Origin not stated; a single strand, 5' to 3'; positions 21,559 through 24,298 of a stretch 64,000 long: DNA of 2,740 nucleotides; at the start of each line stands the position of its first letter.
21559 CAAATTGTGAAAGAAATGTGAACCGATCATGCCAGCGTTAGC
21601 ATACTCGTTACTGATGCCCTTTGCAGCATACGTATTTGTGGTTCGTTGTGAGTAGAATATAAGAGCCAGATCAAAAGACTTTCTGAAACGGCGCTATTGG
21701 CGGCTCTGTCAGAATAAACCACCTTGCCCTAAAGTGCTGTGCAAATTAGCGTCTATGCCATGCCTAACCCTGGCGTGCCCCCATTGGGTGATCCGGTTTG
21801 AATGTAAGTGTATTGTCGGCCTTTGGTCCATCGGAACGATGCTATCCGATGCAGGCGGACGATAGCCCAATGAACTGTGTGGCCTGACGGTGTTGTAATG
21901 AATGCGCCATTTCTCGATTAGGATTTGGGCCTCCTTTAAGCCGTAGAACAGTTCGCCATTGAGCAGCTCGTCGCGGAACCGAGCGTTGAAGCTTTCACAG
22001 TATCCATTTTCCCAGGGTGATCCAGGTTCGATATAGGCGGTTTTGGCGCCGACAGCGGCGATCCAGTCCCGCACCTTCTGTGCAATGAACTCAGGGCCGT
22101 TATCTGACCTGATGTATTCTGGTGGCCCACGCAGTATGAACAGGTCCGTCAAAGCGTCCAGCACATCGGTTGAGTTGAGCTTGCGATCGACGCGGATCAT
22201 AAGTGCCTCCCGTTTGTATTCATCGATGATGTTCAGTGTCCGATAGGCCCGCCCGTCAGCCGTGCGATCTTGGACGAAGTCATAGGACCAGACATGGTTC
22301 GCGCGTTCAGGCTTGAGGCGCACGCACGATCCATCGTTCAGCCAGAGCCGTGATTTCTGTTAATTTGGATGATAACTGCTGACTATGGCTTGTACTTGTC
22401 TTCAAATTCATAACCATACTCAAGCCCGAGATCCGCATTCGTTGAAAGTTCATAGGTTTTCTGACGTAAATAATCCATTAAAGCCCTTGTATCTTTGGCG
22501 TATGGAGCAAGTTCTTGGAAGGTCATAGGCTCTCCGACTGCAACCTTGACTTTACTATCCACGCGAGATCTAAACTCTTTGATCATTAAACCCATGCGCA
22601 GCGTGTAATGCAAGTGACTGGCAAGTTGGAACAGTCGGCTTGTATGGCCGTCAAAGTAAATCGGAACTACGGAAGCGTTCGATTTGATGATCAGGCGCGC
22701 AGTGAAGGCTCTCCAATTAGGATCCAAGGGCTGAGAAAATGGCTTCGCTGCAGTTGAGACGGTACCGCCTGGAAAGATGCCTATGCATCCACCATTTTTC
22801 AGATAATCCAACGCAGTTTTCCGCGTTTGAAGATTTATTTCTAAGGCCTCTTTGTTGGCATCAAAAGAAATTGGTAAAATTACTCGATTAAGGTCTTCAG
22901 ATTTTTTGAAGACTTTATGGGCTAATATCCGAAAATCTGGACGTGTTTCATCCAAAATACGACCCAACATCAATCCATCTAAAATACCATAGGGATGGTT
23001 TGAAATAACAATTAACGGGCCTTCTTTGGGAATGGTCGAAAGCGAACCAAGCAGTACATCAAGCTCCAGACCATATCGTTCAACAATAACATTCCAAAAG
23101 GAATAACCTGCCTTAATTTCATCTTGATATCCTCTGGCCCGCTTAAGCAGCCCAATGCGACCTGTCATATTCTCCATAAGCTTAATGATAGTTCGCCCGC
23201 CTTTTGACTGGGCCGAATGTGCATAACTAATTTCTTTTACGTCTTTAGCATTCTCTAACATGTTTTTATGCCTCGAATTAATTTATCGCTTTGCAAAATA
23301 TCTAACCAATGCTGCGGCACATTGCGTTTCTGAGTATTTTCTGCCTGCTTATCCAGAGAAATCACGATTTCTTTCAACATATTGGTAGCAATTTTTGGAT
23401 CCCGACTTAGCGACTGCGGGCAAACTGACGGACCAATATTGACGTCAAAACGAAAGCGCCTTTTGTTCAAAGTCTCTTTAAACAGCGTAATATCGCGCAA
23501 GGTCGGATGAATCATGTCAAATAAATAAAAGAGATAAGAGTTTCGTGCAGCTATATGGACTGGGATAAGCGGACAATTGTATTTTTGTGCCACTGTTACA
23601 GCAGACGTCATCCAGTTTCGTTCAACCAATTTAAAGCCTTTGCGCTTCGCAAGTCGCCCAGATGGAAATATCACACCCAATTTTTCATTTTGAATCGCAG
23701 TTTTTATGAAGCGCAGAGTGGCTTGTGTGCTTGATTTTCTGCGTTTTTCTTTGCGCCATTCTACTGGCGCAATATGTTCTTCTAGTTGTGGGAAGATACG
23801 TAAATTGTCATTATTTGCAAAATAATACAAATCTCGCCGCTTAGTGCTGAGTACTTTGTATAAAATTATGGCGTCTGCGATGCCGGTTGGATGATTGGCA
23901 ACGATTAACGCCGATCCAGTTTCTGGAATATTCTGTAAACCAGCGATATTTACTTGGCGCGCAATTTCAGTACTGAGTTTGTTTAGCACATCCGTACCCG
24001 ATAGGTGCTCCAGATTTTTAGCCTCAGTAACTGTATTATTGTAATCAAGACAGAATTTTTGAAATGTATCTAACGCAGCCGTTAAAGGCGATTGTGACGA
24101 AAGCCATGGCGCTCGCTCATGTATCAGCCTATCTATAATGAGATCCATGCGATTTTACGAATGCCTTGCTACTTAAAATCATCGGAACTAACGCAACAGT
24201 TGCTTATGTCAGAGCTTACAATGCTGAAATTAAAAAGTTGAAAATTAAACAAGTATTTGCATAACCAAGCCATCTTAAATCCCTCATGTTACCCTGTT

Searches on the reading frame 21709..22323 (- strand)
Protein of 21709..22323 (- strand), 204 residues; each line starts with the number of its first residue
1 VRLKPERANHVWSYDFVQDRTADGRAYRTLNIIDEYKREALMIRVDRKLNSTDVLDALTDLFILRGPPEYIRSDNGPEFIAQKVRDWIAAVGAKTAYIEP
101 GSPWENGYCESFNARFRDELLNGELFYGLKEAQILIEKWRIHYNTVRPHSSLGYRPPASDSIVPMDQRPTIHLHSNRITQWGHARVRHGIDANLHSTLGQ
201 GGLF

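Call 11: search_protein_families(library=pfam, proteins=[window:21709-22323:-], max_evalue=0.01)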
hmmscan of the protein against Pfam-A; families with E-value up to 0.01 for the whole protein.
window:21709-22323:- (204 aa): 2 families
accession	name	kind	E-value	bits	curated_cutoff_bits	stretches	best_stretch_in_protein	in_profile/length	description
PF13683.12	rve_3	-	1.5e-29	101.9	26.5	1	92-157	2-67/67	Integrase core domain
PF00665.32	rve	-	8.6e-19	68.1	32.6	1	6-103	2-102/102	Integrase core domain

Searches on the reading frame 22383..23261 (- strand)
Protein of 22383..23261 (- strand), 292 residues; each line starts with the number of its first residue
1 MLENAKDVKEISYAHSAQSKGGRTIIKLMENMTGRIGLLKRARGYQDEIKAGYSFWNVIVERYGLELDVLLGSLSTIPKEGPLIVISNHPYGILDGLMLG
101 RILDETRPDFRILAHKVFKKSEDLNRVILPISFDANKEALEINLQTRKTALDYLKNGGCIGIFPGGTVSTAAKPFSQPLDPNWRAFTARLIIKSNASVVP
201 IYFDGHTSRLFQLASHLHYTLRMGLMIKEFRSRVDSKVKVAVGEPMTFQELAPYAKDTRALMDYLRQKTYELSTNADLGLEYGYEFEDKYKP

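Call 11: search_protein_families(library=pfam, proteins=[window:22383-23261:-], max_evalue=0.01)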
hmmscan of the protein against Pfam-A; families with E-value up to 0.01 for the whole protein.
window:22383-23261:- (292 aa): 2 families
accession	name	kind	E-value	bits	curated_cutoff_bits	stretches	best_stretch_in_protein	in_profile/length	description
PF19576.4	Acyltransf_2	-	4.1e-13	49.3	27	1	75-276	64-263/266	Acyltransferase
PF01553.26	Acyltransferase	-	9.5e-09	35.6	23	1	75-203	8-131/132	Acyltransferase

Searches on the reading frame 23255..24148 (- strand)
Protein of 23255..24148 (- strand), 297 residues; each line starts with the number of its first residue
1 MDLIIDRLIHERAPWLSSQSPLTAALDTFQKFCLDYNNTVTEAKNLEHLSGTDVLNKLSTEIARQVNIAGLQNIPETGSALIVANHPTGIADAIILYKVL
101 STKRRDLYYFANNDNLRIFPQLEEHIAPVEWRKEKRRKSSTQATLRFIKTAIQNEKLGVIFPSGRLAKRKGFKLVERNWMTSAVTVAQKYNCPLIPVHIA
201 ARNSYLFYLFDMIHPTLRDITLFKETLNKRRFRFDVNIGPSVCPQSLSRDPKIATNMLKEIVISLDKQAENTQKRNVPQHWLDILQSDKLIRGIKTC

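Call 11: search_protein_families(library=pfam, proteins=[window:23255-24148:-], max_evalue=0.01)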
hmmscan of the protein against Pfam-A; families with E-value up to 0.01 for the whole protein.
window:23255-24148:- (297 aa): 2 families
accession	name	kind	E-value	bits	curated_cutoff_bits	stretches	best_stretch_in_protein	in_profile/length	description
PF01553.26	Acyltransferase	-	2.9e-17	63.2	23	1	66-199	2-131/132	Acyltransferase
PF19576.4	Acyltransf_2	-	2.2e-07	30.5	27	1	65-217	57-203/266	Acyltransferase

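Call 20: find_encoding_contigs(protein=window:23255-24148:-, flank=10000, max_places=10)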
Protein window:23255-24148:- (297 aa): no gene with exactly this product is on record in the collection.

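Call 21: find_homologous_proteins(query=window:23255-24148:-)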
Query window:23255-24148:- (297 aa): 2711 proteins with E <= 0.001 among 3328 candidates; the best 120 are listed.
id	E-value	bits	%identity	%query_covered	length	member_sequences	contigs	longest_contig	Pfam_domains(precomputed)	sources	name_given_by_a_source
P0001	4.9e-179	612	94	97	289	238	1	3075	PF19576.5,PF01553.27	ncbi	-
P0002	2.5e-164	564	90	96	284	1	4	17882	PF01553.27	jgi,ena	-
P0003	1.2e-163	561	89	96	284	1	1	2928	PF01553.27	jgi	-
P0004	1.7e-163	561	89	96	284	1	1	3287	PF01553.27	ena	-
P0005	3.3e-163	560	89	96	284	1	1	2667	PF01553.27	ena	-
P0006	4.0e-163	560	89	96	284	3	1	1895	PF01553.27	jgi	-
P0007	4.6e-163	560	89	96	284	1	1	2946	PF01553.27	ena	-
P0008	6.1e-163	559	89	96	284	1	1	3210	PF01553.27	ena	-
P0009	3.2e-162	557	90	94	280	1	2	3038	PF01553.27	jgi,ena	-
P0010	2.2e-161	554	89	94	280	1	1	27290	PF01553.27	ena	-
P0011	2.3e-157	541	89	93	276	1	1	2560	PF01553.27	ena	-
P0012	2.9e-153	527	85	96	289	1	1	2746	PF01553.27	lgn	-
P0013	1.2e-108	381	61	97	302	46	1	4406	PF01553.27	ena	-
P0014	1.2e-108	381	61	97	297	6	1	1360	PF19576.5,PF01553.27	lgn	-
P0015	1.7e-108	381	60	97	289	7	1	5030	PF19576.5,PF01553.27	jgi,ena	jgi:putative hemolysin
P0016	1.1e-107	378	60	97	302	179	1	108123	PF19576.5,PF01553.27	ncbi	-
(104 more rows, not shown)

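Call 22: find_encoding_contigs(protein=P0010, flank=10000, max_places=6)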
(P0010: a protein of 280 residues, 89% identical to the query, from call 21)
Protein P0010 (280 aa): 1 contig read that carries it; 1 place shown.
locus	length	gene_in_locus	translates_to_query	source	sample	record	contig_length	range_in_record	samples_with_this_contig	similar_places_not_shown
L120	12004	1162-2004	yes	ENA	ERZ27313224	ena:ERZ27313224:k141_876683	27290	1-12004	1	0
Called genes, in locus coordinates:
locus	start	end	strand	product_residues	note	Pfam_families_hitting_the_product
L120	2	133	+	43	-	?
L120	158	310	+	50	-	-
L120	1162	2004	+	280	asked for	PF01553:Acyltransferase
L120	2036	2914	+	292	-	PF19576:Acyltransf_2, PF01553:Acyltransferase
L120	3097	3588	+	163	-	PF00665:rve, PF13683:rve_3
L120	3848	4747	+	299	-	PF12974:Phosphonate-bd, PF09084:NMT1 (weak)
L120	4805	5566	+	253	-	PF02463:SMC_N (faint), PF00005:ABC_tran, PF13304:AAA_21 (faint)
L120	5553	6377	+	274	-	PF00528:BPD_transp_1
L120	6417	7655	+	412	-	PF07969:Amidohydro_3 (weak)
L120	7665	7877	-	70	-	-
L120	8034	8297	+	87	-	-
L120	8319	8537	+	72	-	-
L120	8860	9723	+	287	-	PF19576:Acyltransf_2, PF01553:Acyltransferase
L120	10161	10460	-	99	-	PF00392:GntR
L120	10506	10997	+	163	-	PF06754:PhnG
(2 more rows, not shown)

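Call 23: find_encoding_contigs(protein=P0002, flank=10000, max_places=6)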
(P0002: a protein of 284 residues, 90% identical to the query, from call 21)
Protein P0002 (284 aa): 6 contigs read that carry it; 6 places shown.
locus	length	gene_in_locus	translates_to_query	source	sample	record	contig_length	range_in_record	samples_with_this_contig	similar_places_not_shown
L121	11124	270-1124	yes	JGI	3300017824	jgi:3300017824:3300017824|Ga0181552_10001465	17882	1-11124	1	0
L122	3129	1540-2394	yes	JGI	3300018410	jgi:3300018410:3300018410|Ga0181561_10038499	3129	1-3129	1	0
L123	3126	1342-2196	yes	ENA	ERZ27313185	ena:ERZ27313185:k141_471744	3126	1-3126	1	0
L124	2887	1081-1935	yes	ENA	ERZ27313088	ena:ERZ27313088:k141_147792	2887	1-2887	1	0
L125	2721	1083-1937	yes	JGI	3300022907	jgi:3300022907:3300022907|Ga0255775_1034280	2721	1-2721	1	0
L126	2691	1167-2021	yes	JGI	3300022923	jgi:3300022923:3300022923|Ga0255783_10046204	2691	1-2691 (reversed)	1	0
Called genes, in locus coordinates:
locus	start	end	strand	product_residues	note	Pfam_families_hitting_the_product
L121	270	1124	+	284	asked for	PF01553:Acyltransferase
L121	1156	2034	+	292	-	PF19576:Acyltransf_2, PF01553:Acyltransferase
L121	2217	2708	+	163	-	PF00665:rve, PF13683:rve_3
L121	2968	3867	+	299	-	PF12974:Phosphonate-bd, PF09084:NMT1 (weak)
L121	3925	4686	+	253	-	PF02463:SMC_N (faint), PF00005:ABC_tran, PF13304:AAA_21 (faint)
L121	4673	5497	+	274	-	PF00528:BPD_transp_1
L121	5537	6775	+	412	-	PF07969:Amidohydro_3 (weak)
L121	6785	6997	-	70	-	-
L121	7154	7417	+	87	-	-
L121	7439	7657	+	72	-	-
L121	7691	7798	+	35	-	-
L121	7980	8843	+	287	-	PF19576:Acyltransf_2, PF01553:Acyltransferase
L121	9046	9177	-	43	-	-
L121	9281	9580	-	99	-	PF00392:GntR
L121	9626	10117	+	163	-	PF06754:PhnG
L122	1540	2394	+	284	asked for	PF01553:Acyltransferase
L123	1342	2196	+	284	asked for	PF01553:Acyltransferase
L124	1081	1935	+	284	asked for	PF01553:Acyltransferase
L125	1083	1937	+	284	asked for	PF01553:Acyltransferase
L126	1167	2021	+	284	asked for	PF01553:Acyltransferase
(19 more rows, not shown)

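Call 24: find_encoding_contigs(protein=P0016, flank=10000, max_places=4)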
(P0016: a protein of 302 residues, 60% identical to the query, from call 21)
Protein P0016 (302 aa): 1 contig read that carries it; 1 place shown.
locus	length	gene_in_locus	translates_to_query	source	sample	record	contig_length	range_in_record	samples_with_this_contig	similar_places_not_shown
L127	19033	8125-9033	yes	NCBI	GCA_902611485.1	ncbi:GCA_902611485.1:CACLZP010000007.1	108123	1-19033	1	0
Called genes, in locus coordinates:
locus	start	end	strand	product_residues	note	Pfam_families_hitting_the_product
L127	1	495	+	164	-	?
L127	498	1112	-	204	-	PF00132:Hexapep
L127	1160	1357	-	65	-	PF01914:MarC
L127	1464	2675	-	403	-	PF07969:Amidohydro_3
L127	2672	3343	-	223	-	PF03848:TehB, PF13489:Methyltransf_23, PF13649:Methyltransf_25, PF13847:Methyltransf_31, PF08241:Methyltransf_11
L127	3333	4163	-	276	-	PF00528:BPD_transp_1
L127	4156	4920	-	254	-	PF00005:ABC_tran, PF13304:AAA_21 (faint)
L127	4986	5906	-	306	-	PF12974:Phosphonate-bd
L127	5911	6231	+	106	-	-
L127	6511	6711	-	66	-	-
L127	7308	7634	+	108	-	-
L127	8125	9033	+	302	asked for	PF19576:Acyltransf_2, PF01553:Acyltransferase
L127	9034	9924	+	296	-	PF19576:Acyltransf_2, PF01553:Acyltransferase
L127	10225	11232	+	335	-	PF00044:Gp_dh_N, PF02800:Gp_dh_C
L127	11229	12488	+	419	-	PF07690:MFS_1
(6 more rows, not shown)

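Call 43: list_cluster_members(proteins=[P0001, P0016, P0013])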
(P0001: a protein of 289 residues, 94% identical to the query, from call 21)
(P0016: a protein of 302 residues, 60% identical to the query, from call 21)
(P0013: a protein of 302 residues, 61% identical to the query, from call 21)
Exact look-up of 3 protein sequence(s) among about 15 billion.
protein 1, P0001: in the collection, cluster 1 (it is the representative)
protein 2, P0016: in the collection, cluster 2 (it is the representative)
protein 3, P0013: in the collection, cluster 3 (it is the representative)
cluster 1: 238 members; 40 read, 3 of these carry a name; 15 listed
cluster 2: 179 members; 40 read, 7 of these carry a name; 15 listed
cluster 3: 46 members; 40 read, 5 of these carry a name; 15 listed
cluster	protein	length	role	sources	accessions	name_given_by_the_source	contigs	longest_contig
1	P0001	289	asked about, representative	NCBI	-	-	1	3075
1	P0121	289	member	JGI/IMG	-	putative hemolysin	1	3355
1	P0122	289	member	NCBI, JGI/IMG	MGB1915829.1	MAG: 1-acyl-sn-glycerol-3-phosphate acyltransferase [Paracoccaceae bacterium]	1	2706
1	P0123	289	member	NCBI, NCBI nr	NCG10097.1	MAG: glycerol acyltransferase [Alphaproteobacteria bacterium] | glycerol acyltransferase [Alphaproteobacteria bacterium]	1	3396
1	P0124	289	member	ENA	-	-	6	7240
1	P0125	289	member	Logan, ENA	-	-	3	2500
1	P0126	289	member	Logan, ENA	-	-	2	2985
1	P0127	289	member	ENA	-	-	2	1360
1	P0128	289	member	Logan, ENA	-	-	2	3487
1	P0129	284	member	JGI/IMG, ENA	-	-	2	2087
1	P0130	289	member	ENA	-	-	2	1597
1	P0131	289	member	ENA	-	-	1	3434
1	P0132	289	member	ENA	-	-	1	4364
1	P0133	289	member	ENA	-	-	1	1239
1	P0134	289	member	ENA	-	-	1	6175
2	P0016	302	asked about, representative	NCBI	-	-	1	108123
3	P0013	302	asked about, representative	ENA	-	-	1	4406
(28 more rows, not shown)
